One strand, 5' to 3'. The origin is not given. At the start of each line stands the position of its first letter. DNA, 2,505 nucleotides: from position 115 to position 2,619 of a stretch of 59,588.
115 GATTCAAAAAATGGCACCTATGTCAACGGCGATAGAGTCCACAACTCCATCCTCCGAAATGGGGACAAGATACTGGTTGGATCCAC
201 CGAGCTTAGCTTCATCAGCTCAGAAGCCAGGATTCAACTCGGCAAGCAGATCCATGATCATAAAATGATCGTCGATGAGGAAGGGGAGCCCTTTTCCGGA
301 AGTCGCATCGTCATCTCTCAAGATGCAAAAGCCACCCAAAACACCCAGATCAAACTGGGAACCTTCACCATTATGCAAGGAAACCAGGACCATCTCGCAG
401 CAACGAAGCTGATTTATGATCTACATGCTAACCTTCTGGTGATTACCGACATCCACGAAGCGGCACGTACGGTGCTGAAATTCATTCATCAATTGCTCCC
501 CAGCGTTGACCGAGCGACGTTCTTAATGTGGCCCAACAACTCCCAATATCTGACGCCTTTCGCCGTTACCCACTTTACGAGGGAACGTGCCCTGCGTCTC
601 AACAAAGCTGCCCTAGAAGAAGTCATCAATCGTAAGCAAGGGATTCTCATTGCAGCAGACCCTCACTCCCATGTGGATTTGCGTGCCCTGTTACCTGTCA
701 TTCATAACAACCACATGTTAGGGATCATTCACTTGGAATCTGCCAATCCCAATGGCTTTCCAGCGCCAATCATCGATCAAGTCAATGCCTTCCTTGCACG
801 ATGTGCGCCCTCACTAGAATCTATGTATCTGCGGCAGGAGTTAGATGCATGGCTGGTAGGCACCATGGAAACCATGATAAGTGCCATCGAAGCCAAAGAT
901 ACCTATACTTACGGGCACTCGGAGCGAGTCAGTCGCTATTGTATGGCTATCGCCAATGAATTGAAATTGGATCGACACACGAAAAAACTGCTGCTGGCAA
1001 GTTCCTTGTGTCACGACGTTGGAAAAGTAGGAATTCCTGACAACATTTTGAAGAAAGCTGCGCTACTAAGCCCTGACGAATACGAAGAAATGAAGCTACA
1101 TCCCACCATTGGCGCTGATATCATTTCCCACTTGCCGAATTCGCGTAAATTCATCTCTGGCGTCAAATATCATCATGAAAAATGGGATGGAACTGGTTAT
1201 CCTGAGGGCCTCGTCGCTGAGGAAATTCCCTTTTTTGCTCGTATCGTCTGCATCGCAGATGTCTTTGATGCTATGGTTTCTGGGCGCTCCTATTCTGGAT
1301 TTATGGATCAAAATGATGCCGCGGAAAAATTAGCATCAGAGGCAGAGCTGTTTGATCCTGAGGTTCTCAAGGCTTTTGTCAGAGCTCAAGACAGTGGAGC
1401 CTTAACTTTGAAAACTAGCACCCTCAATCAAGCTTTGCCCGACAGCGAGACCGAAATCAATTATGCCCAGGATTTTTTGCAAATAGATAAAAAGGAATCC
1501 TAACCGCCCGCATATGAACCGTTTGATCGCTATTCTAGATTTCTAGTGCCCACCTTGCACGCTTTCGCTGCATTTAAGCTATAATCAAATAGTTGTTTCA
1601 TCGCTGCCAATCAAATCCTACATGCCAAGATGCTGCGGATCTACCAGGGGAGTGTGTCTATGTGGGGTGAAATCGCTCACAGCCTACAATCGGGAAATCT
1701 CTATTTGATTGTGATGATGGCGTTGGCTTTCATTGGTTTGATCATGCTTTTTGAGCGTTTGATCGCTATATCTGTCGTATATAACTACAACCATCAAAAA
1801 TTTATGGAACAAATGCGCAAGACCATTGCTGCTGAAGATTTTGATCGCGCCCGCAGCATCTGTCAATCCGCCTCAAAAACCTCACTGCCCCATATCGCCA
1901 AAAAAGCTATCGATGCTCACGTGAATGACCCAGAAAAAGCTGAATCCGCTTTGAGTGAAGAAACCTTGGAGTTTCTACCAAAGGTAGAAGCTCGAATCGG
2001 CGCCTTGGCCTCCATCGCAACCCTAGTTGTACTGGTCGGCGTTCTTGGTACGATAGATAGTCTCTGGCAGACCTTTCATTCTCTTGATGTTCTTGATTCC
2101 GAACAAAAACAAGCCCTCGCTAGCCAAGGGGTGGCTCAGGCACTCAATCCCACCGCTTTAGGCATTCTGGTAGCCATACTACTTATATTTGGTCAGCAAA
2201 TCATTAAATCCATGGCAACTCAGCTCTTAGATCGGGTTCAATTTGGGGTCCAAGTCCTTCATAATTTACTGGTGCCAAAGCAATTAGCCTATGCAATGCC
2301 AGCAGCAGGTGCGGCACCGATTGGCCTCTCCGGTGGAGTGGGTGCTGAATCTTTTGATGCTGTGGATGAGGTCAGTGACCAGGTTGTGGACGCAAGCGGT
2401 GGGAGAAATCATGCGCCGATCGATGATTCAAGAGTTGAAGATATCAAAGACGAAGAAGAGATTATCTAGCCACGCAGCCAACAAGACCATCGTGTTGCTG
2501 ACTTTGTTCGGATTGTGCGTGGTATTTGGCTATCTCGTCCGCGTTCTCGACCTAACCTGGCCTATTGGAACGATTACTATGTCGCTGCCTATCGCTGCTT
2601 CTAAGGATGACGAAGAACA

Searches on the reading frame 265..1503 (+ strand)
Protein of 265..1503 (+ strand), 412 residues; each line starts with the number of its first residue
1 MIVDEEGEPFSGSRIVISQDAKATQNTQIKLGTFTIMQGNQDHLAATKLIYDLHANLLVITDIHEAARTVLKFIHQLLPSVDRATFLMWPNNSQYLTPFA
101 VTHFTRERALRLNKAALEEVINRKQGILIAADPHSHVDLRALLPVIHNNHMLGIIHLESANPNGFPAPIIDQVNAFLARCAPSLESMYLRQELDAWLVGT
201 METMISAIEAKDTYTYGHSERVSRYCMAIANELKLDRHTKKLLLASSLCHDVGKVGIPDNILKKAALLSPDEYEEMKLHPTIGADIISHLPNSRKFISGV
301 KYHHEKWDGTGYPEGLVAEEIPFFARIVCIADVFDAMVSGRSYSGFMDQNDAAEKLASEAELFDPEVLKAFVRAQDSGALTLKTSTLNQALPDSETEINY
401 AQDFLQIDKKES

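Call 23: search_protein_families(library=pfam, proteins=[window:265-1503:+], max_evalue=0.00001)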
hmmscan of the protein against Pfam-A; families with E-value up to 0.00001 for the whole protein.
window:265-1503:+ (412 aa): 2 families
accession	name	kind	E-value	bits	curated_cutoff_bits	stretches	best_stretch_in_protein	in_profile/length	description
PF13487.12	HD_5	-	9.6e-34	117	27.2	1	203-367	2-170/170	HD domain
PF01966.28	HD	-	9.3e-23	81.2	22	1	215-337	1-116/116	HD domain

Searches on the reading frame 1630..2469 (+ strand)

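Call 23: search_protein_families(library=pfam, proteins=[window:1630-2469:+], max_evalue=0.00001)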
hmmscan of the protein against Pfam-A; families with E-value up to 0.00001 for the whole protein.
window:1630-2469:+ (279 aa): 1 family
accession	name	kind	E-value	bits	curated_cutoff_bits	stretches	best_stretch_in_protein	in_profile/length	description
PF01618.21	MotA_ExbB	-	5.9e-18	65.3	22.9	1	85-203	5-125/127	MotA/TolQ/ExbB proton channel family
